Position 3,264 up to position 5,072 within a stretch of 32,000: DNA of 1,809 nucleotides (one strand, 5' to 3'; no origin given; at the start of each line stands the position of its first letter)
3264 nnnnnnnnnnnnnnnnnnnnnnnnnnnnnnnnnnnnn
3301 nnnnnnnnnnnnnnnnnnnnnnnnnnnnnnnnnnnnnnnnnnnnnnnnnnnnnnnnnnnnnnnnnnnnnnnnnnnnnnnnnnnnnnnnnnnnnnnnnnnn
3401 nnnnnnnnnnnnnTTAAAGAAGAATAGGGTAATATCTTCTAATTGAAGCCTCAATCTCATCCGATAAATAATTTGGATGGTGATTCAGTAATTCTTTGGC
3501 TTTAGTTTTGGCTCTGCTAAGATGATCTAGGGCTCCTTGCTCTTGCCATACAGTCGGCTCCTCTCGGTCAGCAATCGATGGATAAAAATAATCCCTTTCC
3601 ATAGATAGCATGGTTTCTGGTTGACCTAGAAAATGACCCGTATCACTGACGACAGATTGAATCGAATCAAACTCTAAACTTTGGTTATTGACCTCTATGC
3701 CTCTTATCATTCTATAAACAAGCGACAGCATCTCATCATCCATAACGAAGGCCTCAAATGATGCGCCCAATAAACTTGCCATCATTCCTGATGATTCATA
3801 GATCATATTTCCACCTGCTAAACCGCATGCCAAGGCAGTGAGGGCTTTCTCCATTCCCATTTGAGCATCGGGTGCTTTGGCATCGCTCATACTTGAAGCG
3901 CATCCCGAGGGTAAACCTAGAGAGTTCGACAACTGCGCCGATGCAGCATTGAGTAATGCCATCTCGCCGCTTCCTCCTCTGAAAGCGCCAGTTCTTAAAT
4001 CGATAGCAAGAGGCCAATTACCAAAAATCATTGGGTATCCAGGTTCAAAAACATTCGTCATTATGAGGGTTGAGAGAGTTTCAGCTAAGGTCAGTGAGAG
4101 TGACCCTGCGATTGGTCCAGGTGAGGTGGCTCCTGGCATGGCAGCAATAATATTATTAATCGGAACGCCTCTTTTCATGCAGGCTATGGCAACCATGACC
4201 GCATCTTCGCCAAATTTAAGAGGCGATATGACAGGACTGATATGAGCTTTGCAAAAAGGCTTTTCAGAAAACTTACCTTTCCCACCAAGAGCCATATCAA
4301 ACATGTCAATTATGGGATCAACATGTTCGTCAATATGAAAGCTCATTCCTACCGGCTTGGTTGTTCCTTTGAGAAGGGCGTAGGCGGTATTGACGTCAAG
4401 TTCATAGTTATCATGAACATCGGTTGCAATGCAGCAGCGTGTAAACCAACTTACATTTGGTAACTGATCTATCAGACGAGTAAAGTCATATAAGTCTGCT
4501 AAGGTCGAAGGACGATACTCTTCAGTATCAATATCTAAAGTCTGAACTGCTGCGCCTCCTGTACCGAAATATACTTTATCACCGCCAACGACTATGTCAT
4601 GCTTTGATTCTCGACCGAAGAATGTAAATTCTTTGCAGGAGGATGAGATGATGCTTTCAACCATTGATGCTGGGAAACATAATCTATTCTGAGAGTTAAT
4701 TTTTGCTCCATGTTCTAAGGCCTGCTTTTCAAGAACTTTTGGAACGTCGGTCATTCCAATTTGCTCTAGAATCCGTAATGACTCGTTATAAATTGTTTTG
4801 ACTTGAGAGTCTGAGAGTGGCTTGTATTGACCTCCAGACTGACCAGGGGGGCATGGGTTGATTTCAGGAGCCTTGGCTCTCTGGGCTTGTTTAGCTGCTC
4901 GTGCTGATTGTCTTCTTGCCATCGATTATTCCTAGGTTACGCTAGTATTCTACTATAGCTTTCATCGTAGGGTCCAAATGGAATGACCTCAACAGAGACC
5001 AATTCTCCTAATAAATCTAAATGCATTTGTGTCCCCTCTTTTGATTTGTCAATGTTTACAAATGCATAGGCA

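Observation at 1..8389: Possible single-locus route from a quaternary aminophosphonate via glycine betaine and dimethylglycine to sarcosine, flanked by a LysR regulator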

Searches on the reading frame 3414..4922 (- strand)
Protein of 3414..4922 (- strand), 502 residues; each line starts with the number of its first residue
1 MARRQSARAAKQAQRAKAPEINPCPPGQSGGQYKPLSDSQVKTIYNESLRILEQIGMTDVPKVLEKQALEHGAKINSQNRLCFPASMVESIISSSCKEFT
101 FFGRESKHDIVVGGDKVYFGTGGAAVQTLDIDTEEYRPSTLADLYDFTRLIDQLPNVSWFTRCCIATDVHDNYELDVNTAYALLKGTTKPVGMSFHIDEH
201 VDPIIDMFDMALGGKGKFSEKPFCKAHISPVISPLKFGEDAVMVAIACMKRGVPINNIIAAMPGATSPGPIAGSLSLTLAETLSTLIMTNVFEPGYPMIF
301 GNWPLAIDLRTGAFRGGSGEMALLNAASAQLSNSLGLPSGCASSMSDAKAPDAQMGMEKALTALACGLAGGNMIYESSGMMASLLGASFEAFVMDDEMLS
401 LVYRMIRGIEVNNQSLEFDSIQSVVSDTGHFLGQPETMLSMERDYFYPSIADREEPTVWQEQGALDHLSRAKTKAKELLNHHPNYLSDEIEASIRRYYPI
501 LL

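Call 3: search_protein_families(library=pfam, proteins=[window:3414-4922:-])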
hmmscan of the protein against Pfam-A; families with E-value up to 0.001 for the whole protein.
window:3414-4922:- (502 aa): 1 family
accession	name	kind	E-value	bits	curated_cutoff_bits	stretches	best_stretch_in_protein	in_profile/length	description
PF06253.16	MTTB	-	6.5e-101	338.2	25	1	4-497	1-491/500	Trimethylamine methyltransferase (MTTB)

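Call 4: search_protein_families(library=ncbifam, proteins=[window:3414-4922:-])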
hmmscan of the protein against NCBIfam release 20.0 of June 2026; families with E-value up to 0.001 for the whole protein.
window:3414-4922:- (502 aa): 1 family
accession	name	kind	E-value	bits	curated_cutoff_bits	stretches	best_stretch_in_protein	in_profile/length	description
TIGR02369.2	trimeth_pyl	equivalog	4.9e-103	345.1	525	1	36-495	6-462/469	[trimethylamine--corrinoid protein] Co-methyltransferase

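Call 30: search_solved_structures(query=window:3414-4922:-, show_alignments=2)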
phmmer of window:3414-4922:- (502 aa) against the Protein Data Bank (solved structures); distinct sequences matched with E-value up to 0.001: 5.
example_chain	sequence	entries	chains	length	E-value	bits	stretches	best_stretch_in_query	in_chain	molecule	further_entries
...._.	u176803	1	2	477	8.7e-61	209.4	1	32-497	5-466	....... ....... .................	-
2qne_A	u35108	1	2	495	9.7e-61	209.3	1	32-497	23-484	Putative methyltransferase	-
7xcl_A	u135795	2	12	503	1.8e-48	168.8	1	37-483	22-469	Trimethylamine methyltransferase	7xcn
7xcm_A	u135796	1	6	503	2e-48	168.7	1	37-483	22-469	Trimethylamine methyltransferase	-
4yyc_A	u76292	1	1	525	2.5e-41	145.2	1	30-497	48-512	Putative trimethylamine methyltransferase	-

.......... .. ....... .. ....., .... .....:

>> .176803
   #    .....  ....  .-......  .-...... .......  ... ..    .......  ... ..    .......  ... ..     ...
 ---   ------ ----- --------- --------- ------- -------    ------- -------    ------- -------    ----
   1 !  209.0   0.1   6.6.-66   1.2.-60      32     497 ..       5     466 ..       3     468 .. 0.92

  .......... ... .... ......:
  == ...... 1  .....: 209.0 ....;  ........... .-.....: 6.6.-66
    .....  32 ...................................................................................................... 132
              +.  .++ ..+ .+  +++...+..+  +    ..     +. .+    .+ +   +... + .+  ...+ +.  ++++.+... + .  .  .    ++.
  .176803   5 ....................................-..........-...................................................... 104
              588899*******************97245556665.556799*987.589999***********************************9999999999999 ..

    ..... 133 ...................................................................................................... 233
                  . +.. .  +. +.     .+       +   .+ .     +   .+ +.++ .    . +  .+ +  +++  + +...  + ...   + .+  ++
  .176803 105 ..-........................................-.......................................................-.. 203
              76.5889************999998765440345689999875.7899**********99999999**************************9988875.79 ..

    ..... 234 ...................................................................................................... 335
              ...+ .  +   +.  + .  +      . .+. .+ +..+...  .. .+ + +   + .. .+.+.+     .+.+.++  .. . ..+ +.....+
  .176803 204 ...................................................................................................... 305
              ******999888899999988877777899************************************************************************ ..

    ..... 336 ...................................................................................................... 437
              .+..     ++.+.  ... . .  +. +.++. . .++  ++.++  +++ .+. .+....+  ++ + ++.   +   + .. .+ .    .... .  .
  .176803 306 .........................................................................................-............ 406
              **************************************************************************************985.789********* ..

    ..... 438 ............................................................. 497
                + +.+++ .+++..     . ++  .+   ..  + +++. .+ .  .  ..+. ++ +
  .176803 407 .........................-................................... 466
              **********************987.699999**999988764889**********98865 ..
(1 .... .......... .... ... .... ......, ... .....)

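Call 36: find_homologous_proteins(query=window:3414-4922:-)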
Query window:3414-4922:- (502 aa): 3520 proteins with E <= 0.001 among 8000 candidates; the best 120 are listed.
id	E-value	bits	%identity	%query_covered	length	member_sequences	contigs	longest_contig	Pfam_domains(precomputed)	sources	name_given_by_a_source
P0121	0.0e+0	1091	95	100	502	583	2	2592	PF06253.17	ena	-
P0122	0.0e+0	1031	88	100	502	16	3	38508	PF06253.17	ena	-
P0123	0.0e+0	1020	89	96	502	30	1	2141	PF06253.17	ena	-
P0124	3.1e-275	931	79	100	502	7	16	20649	PF06253.17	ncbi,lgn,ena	-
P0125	2.8e-270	915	77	100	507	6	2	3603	PF06253.17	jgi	jgi:trimethylamine--corrinoid protein Co-methyltransferase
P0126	1.2e-266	903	76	100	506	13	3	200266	PF06253.17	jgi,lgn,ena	-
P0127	1.1e-261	887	75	100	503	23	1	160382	PF06253.17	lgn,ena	-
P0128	1.9e-259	879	76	100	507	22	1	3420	PF06253.17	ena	-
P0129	1.8e-257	873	74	100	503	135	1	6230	PF06253.17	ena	-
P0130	5.4e-257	871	75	100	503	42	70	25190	PF06253.17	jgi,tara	jgi:trimethylamine--corrinoid protein Co-methyltransferase|tara:strand:+ start:309 stop:1820 length:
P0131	1.3e-256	870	74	100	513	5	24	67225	PF06253.17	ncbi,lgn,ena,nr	ncbi:MAG TPA: trimethylamine methyltransferase [Oceanospirillaceae bacterium]|nr:trimethylamine meth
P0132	3.5e-255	865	74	100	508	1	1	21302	PF06253.17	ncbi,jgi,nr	ncbi:MAG: trimethylamine methyltransferase family protein [Gammaproteobacteria bacterium]|jgi:trimet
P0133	4.3e-253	858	73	100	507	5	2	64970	PF06253.17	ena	-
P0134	7.0e-253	858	74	100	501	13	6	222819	PF06253.17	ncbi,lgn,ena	-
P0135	2.7e-246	836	72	100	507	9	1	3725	PF06253.17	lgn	-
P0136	1.4e-245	834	72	100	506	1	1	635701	PF06253.17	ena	-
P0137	5.7e-240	815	84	83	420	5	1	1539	PF06253.17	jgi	jgi:trimethylamine--corrinoid protein Co-methyltransferase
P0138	1.8e-226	771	69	98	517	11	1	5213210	PF06253.17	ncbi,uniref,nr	ncbi:trimethylamine methyltransferase family protein [Aliamphritea ceti]|uniref:trimethylamine methy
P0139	1.9e-226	771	67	99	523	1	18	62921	PF06253.17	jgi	jgi:trimethylamine--corrinoid protein Co-methyltransferase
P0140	5.8e-226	769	67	99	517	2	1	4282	PF06253.17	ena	-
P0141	1.0e-225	768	67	100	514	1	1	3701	PF06253.17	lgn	-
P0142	1.5e-225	768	66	99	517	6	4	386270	PF06253.17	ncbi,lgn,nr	ncbi:MAG: trimethylamine methyltransferase family protein [Arenicellales bacterium]|nr:trimethylamin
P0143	2.7e-225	767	66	99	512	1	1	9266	PF06253.17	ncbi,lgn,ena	-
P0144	3.2e-225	767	66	100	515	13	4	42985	PF06253.17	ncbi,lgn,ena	-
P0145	5.3e-225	766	66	100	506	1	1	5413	PF06253.17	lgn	-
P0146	5.4e-225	766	67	99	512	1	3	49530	PF06253.17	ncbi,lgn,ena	-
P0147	1.2e-224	765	66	99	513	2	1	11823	PF06253.17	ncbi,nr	ncbi:MAG: trimethylamine methyltransferase family protein [Granulosicoccus sp.]|nr:trimethylamine me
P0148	1.4e-224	764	66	99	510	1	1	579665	PF06253.17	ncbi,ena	-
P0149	1.6e-224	764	66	99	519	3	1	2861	PF06253.17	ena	-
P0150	4.4e-224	763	66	99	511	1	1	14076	PF06253.17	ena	-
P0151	6.2e-224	762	66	100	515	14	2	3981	PF06253.17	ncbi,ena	-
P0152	8.2e-224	762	68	97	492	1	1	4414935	PF06253.17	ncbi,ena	-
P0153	9.7e-224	762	66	99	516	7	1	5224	PF06253.17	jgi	-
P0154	1.4e-223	761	66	99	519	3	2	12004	PF06253.17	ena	-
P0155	1.6e-223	761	69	96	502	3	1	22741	PF06253.17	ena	-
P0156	2.2e-223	760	66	99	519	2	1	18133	PF06253.17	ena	-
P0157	4.3e-223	760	67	99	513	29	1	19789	PF06253.17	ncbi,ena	-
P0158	5.5e-223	759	65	99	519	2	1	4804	PF06253.17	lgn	-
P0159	6.9e-223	759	66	99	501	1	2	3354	PF06253.17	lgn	-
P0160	1.1e-222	758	66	99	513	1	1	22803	PF06253.17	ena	-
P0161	1.6e-222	758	66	99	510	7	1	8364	PF06253.17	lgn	-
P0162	2.3e-222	757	67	99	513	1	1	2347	PF06253.17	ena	-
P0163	4.0e-222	756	66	99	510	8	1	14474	PF06253.17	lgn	-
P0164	4.1e-222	756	66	99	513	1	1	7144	PF06253.17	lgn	-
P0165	4.4e-222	756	65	100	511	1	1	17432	PF06253.17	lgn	-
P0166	4.8e-222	756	66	100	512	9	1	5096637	PF06253.17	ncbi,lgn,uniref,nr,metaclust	ncbi:trimethylamine methyltransferase family protein [Leucothrix mucor]|uniref:trimethylamine methyl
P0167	5.1e-222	756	67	100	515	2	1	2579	PF06253.17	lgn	-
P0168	5.5e-222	756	67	98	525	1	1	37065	PF06253.17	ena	-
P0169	6.7e-222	756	67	99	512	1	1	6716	PF06253.17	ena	-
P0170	7.2e-222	756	64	100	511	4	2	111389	PF06253.17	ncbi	-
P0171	7.7e-222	755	66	100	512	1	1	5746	PF06253.17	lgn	-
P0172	7.9e-222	755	65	99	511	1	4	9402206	PF06253.17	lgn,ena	-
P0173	1.2e-221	755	66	99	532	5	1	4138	PF06253.17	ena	-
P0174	1.3e-221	755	65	99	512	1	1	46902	PF06253.17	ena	-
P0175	1.6e-221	754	66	99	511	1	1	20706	PF06253.17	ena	-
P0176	2.2e-221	754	67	98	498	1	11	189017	PF06253.17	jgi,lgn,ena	-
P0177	2.6e-221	754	67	98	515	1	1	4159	PF06253.17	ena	-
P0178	3.8e-221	753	67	100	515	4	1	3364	PF06253.17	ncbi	-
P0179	3.9e-221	753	66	99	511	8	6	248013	PF06253.17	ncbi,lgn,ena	-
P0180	4.1e-221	753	65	99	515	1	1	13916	PF06253.17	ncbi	-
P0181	4.5e-221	753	65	99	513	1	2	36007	PF06253.17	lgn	-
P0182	7.4e-221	752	65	99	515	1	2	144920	PF06253.17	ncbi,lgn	-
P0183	9.6e-221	752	66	100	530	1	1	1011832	PF06253.17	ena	-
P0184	3.2e-220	750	65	99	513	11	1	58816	PF06253.17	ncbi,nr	ncbi:MAG: trimethylamine methyltransferase family protein [Gammaproteobacteria bacterium]|nr:trimeth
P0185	3.4e-220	750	65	99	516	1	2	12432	PF06253.17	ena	-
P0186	3.7e-220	750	66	96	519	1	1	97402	PF06253.17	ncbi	ncbi:MAG: trimethylamine methyltransferase family protein [Pseudomonadota bacterium]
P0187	9.7e-220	748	65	98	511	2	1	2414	PF06253.17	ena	-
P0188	1.3e-219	748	66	99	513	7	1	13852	PF06253.17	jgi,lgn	-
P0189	1.4e-219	748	65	99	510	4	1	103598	PF06253.17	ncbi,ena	-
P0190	2.1e-219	747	64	100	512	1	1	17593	PF06253.17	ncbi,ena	-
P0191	2.3e-219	747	65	99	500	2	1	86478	PF06253.17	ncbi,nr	ncbi:trimethylamine methyltransferase [Chromatiales bacterium (ex Bugula neritina AB1)]|nr:trimethyl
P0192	2.4e-219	747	65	99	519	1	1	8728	PF06253.17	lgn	-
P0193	2.5e-219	747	65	99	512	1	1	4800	PF06253.17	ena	-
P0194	3.2e-219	747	66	100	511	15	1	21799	PF06253.17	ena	-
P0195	5.0e-219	746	66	99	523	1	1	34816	PF06253.17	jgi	-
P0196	6.2e-219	746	65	100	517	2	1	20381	PF06253.17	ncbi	-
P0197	7.7e-219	746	65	99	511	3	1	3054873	PF06253.17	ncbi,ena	-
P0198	7.8e-219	745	66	97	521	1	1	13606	PF06253.17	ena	-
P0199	9.5e-219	745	66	98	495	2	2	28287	PF06253.17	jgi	jgi:trimethylamine--corrinoid protein Co-methyltransferase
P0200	1.1e-218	745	66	99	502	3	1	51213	PF06253.17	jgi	-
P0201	1.2e-218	745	65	99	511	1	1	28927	PF06253.17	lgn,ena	-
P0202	1.6e-218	744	64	100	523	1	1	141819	PF06253.17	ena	-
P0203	1.8e-218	744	65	99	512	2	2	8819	PF06253.17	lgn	-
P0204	2.0e-218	744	66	96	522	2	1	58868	PF06253.17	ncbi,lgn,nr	ncbi:MAG: trimethylamine methyltransferase family protein [Hyphomicrobiales bacterium]|nr:trimethyla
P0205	2.1e-218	744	65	100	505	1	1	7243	PF06253.17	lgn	-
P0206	2.6e-218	744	65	99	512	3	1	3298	PF06253.17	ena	-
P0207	2.7e-218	744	63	100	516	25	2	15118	PF06253.17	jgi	jgi:trimethylamine--corrinoid protein Co-methyltransferase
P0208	2.8e-218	744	66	99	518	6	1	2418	PF06253.17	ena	-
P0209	3.1e-218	744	66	98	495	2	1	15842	PF06253.17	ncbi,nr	ncbi:MAG: trimethylamine methyltransferase family protein [Gammaproteobacteria bacterium]|nr:trimeth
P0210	3.2e-218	743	65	99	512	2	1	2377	PF06253.17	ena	-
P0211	3.4e-218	743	65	100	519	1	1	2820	PF06253.17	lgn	-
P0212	3.4e-218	743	63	98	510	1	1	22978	PF06253.17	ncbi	-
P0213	3.5e-218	743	64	99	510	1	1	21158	PF06253.17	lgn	-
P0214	4.2e-218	743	65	99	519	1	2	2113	PF06253.17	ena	-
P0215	4.4e-218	743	65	99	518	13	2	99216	PF06253.17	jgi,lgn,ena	-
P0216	7.1e-218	742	65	99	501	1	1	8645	PF06253.17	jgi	jgi:trimethylamine--corrinoid protein Co-methyltransferase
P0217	8.3e-218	742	65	99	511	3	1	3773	PF06253.17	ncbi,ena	-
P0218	8.8e-218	742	66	99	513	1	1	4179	PF06253.17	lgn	-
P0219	9.2e-218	742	65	99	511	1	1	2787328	PF06253.17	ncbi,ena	-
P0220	1.1e-217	742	65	99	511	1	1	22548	PF06253.17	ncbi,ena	-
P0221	1.2e-217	742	65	99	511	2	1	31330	PF06253.17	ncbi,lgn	-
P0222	1.3e-217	741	64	99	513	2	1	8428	PF06253.17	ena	-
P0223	1.5e-217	741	65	100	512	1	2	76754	PF06253.17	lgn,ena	-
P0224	1.5e-217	741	66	98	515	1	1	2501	PF06253.17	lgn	-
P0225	1.6e-217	741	66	99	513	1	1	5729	PF06253.17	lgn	-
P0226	1.8e-217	741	64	100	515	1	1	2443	PF06253.17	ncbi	-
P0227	1.9e-217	741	64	100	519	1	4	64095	PF06253.17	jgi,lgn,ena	jgi:trimethylamine--corrinoid protein Co-methyltransferase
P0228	2.0e-217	741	65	100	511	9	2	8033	PF06253.17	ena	-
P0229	2.1e-217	741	65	100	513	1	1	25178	PF06253.17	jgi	-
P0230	2.4e-217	741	65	96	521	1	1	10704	PF06253.17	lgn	-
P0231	2.6e-217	740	65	99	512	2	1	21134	PF06253.17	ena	-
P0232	2.8e-217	740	64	100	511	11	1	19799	PF06253.17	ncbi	ncbi:MAG: trimethylamine methyltransferase family protein [Gammaproteobacteria bacterium]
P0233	3.1e-217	740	65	100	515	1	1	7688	PF06253.17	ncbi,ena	-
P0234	3.5e-217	740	64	98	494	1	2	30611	PF06253.17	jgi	-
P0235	3.7e-217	740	64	96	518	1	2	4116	PF06253.17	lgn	-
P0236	4.7e-217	740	68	94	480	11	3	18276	PF06253.17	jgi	jgi:trimethylamine--corrinoid protein Co-methyltransferase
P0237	4.9e-217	740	65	98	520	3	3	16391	PF06253.17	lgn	-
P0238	4.9e-217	740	65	100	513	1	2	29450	PF06253.17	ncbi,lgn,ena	-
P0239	5.0e-217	740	64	100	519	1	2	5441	PF06253.17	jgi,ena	jgi:trimethylamine--corrinoid protein Co-methyltransferase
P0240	5.0e-217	740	64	100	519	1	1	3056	PF06253.17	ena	-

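Call 37: find_encoding_contigs(protein=P0122, flank=10000, max_places=3)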
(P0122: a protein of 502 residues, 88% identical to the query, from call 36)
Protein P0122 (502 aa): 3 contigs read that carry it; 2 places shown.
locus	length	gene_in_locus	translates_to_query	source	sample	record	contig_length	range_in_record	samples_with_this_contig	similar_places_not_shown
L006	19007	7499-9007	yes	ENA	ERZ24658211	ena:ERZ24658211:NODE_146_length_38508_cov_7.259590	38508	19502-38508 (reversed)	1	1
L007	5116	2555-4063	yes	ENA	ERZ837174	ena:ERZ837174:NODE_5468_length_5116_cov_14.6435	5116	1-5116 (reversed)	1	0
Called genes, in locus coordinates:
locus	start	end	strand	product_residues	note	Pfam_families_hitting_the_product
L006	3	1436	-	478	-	?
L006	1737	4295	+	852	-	PF11791:Aconitase_B_N, PF06434:Aconitase_2_N, PF00330:Aconitase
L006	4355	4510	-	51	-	PF00471:Ribosomal_L33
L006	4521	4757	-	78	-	PF00830:Ribosomal_L28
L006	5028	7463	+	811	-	PF01266:DAO, PF07992:Pyr_redox_2 (faint), PF16350:FAO_M, PF01571:GCV_T, PF08669:GCV_T_C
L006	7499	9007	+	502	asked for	PF06253:MTTB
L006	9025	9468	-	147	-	PF01220:DHquinase_II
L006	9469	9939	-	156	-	PF01220:DHquinase_II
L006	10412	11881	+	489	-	PF00083:Sugar_tr (faint), PF07690:MFS_1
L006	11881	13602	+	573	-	PF00481:PP2C (faint), PF13672:PP2C_2, PF00069:Pkinase, PF07714:PK_Tyr_Ser-Thr, PF03109:ABC1 (weak), PF01636:APH (faint)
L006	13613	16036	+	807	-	PF07992:Pyr_redox_2, PF13454:NAD_binding_9 (faint), PF13738:Pyr_redox_3, PF00070:Pyr_redox, PF18267:Rubredoxin_C, PF04324:Fer2_BFD, PF03460:NIR_SIR_ferr, PF01077:NIR_SIR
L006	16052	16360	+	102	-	PF00355:Rieske, PF13806:Rieske_2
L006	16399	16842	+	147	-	PF01957:NfeD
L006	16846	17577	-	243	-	PF02678:Pirin, PF05726:Pirin_C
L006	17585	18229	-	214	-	PF00156:Pribosyltran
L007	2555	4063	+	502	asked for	PF06253:MTTB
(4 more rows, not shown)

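Call 38: find_encoding_contigs(protein=P0126, flank=10000, max_places=3)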
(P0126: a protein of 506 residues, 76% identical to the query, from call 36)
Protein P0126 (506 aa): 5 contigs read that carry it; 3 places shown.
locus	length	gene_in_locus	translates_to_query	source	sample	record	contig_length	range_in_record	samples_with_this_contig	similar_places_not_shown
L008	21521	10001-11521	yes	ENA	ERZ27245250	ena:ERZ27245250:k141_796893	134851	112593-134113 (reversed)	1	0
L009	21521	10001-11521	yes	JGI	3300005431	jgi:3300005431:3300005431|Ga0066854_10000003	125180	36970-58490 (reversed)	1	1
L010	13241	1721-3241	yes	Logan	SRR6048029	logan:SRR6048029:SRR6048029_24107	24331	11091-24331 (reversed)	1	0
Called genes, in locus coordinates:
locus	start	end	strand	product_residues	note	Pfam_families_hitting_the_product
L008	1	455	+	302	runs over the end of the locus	-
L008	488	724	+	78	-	-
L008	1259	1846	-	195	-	-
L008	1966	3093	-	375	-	PF03403:PAF-AH_p_II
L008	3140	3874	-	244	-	PF00596:Aldolase_II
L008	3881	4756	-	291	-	PF03372:Exo_endo_phos, PF23226:Exo_endo_phos_PGAP2IP (faint)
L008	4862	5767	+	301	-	PF00487:FA_desaturase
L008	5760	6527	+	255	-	PF12974:Phosphonate-bd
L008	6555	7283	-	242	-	PF03466:LysR_substrate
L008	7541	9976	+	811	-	PF00890:FAD_binding_2 (weak), PF01266:DAO, PF07992:Pyr_redox_2 (faint), PF13454:NAD_binding_9 (faint), PF16350:FAO_M, PF01571:GCV_T, PF08669:GCV_T_C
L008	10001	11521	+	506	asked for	PF06253:MTTB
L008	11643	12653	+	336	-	PF00291:PALP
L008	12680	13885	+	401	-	PF01041:DegT_DnrJ_EryC1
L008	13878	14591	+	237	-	PF01177:Asp_Glu_race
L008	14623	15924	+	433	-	PF00815:Histidinol_dh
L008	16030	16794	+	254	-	PF00106:adh_short, PF08659:KR, PF23441:SDR (weak), PF01370:Epimerase (weak), PF13561:adh_short_C2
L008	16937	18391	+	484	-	PF00171:Aldedh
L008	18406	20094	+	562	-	PF00732:GMC_oxred_N, PF00890:FAD_binding_2 (faint), PF05199:GMC_oxred_C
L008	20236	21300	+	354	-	PF14226:DIOX_N, PF03171:2OG-FeII_Oxy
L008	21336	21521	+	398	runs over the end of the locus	PF02746:MR_MLE_N, PF13378:MR_MLE_C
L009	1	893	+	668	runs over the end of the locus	PF00133:tRNA-synt_1, PF01406:tRNA-synt_1e (faint), PF01921:tRNA-synt_1f (faint), PF09334:tRNA-synt_1g, PF19303:Anticodon_3, PF01588:tRNA_bind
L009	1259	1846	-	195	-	-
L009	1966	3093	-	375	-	PF03403:PAF-AH_p_II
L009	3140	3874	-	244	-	PF00596:Aldolase_II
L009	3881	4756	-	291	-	PF03372:Exo_endo_phos, PF23226:Exo_endo_phos_PGAP2IP (faint)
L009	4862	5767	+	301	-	PF00487:FA_desaturase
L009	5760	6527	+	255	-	PF12974:Phosphonate-bd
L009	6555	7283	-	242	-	PF03466:LysR_substrate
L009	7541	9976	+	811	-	PF00890:FAD_binding_2 (weak), PF01266:DAO, PF07992:Pyr_redox_2 (faint), PF13454:NAD_binding_9 (faint), PF16350:FAO_M, PF01571:GCV_T, PF08669:GCV_T_C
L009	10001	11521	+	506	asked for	PF06253:MTTB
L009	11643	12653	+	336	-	PF00291:PALP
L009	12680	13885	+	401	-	PF01041:DegT_DnrJ_EryC1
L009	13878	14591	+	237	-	PF01177:Asp_Glu_race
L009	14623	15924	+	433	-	PF00815:Histidinol_dh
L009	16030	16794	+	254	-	PF00106:adh_short, PF08659:KR, PF23441:SDR (weak), PF01370:Epimerase (weak), PF13561:adh_short_C2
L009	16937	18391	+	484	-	PF00171:Aldedh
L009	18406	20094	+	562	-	PF00732:GMC_oxred_N, PF00890:FAD_binding_2 (faint), PF05199:GMC_oxred_C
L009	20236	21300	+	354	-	PF14226:DIOX_N, PF03171:2OG-FeII_Oxy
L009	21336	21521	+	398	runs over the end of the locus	PF02746:MR_MLE_N, PF13378:MR_MLE_C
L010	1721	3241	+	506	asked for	PF06253:MTTB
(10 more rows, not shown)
